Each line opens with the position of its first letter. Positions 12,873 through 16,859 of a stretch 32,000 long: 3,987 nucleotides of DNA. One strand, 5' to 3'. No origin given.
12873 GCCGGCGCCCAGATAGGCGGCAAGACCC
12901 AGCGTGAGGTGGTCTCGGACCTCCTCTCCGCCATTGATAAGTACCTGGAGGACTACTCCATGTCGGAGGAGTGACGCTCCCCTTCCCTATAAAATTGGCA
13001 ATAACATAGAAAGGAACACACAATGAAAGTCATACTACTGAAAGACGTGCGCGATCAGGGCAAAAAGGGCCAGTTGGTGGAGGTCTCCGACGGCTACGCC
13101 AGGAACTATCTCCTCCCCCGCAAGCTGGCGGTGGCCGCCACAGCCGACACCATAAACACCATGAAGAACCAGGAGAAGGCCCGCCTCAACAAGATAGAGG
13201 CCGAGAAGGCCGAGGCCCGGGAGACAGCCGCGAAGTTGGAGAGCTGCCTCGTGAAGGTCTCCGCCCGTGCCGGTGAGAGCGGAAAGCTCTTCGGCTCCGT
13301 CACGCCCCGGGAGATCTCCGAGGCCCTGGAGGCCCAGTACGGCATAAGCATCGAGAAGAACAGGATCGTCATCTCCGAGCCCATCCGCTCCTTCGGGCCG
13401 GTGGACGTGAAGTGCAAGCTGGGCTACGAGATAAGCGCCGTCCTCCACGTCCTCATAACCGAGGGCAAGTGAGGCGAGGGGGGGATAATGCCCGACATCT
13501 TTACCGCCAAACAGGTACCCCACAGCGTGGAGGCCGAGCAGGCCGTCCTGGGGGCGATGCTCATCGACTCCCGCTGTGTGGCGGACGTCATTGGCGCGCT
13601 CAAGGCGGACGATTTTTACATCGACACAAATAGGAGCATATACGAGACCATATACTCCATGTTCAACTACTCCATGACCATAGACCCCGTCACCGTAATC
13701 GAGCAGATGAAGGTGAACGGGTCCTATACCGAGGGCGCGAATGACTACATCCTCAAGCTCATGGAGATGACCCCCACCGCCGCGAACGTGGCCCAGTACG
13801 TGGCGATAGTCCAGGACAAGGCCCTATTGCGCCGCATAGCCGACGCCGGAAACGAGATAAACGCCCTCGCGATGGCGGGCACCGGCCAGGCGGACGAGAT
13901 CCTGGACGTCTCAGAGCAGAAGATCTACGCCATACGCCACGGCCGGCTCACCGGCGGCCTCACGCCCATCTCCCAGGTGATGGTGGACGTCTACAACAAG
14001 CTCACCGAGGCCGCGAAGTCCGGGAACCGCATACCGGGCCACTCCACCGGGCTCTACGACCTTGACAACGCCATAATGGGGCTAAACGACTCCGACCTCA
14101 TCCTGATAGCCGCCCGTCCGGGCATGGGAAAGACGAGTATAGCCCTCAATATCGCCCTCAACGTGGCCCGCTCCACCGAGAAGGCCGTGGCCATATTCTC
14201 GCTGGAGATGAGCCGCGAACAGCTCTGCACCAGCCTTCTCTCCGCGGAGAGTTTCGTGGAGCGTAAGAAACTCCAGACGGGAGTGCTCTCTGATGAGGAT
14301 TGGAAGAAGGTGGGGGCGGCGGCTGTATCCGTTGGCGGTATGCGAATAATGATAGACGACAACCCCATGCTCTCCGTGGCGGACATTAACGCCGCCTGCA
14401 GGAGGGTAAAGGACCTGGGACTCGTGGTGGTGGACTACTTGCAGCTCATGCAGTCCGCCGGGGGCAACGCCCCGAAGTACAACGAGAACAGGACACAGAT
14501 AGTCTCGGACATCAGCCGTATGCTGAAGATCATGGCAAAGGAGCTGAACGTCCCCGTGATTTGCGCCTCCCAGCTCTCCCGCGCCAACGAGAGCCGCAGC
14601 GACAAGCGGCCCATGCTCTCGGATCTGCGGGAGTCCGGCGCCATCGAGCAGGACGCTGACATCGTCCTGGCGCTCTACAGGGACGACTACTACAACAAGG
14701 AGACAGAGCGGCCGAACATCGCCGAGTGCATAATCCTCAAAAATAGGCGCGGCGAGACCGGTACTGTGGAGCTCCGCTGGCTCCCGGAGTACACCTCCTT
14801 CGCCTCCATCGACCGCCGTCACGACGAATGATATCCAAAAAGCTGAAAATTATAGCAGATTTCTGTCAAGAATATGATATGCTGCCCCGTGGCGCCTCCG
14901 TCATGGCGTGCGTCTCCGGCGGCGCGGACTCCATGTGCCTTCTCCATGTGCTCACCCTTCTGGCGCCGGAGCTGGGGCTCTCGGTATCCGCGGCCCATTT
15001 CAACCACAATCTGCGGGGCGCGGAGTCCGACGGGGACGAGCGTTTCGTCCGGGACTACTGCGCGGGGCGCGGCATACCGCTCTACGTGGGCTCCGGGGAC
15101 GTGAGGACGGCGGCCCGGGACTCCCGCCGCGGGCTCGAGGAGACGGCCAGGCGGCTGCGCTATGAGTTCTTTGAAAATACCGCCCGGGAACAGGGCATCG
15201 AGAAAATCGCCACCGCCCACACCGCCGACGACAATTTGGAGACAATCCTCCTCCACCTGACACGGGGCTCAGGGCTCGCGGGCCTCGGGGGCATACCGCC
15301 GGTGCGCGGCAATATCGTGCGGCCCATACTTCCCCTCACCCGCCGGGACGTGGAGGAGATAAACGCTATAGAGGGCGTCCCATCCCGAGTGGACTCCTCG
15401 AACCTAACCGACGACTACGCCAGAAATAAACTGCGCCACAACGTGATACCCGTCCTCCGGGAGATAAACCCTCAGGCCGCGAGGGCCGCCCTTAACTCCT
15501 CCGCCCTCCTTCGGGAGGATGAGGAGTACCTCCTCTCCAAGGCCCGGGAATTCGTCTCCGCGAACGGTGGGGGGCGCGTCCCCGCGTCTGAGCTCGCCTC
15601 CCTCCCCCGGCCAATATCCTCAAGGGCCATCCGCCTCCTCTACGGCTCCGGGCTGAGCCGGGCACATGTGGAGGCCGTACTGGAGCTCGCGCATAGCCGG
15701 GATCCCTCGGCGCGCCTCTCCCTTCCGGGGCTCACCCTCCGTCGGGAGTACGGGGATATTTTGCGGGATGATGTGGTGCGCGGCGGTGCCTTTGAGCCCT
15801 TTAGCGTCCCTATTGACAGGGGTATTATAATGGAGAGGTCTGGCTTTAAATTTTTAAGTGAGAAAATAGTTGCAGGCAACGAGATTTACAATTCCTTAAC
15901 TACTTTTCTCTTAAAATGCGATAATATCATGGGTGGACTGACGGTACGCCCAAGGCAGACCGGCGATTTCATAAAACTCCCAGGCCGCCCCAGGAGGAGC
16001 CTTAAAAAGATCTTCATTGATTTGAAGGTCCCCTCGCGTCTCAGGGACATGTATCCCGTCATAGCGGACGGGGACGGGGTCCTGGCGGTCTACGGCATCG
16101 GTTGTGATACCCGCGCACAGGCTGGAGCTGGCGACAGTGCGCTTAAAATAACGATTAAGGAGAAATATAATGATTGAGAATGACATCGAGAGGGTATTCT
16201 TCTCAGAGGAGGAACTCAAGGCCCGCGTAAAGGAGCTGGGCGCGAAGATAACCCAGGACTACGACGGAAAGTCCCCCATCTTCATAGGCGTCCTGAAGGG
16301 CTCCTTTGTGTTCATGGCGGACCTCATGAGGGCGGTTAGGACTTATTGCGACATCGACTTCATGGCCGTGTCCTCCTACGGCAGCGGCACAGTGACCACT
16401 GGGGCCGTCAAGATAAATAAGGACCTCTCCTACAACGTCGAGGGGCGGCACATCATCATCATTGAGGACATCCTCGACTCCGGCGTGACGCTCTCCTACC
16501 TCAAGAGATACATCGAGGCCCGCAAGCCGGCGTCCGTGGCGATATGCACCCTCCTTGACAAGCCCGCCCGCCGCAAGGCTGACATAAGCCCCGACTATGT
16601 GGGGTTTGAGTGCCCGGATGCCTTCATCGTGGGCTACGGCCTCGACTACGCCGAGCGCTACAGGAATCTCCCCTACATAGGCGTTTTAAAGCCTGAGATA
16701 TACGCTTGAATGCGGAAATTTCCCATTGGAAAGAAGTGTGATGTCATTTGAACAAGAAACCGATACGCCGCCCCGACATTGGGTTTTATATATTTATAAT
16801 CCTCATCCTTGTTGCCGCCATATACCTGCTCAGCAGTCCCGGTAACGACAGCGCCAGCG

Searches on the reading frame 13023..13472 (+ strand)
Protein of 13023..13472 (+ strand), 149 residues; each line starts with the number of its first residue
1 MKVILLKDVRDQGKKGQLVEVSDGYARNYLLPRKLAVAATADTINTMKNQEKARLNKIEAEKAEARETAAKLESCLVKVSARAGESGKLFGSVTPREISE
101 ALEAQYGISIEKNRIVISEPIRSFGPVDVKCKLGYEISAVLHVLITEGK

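Call 60: search_protein_families(library=pfam, proteins=[window:13023-13472:+], max_evalue=0.01)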
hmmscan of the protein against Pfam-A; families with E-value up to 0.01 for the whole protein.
window:13023-13472:+ (149 aa): 2 families
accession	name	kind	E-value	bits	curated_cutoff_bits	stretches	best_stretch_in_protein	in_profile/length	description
PF03948.19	Ribosomal_L9_C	-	6.5e-25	87.8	23.2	1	63-146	1-85/86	Ribosomal protein L9, C-terminal domain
PF01281.25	Ribosomal_L9_N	-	2.1e-23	82.1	20.7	1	1-46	1-46/47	Ribosomal protein L9, N-terminal domain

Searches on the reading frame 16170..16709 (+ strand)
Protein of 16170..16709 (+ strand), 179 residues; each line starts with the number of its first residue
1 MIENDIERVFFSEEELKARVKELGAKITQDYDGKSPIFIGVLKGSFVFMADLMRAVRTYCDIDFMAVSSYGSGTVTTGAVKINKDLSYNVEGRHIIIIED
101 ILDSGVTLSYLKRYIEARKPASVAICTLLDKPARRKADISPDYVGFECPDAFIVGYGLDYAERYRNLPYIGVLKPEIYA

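Call 60: search_protein_families(library=pfam, proteins=[window:16170-16709:+], max_evalue=0.01)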
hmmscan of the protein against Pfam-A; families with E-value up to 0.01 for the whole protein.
window:16170-16709:+ (179 aa): 1 family
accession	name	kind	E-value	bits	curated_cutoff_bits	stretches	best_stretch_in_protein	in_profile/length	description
PF00156.33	Pribosyltran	-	1.7e-30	105.8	26.3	1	15-160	10-157/158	Phosphoribosyl transferase domain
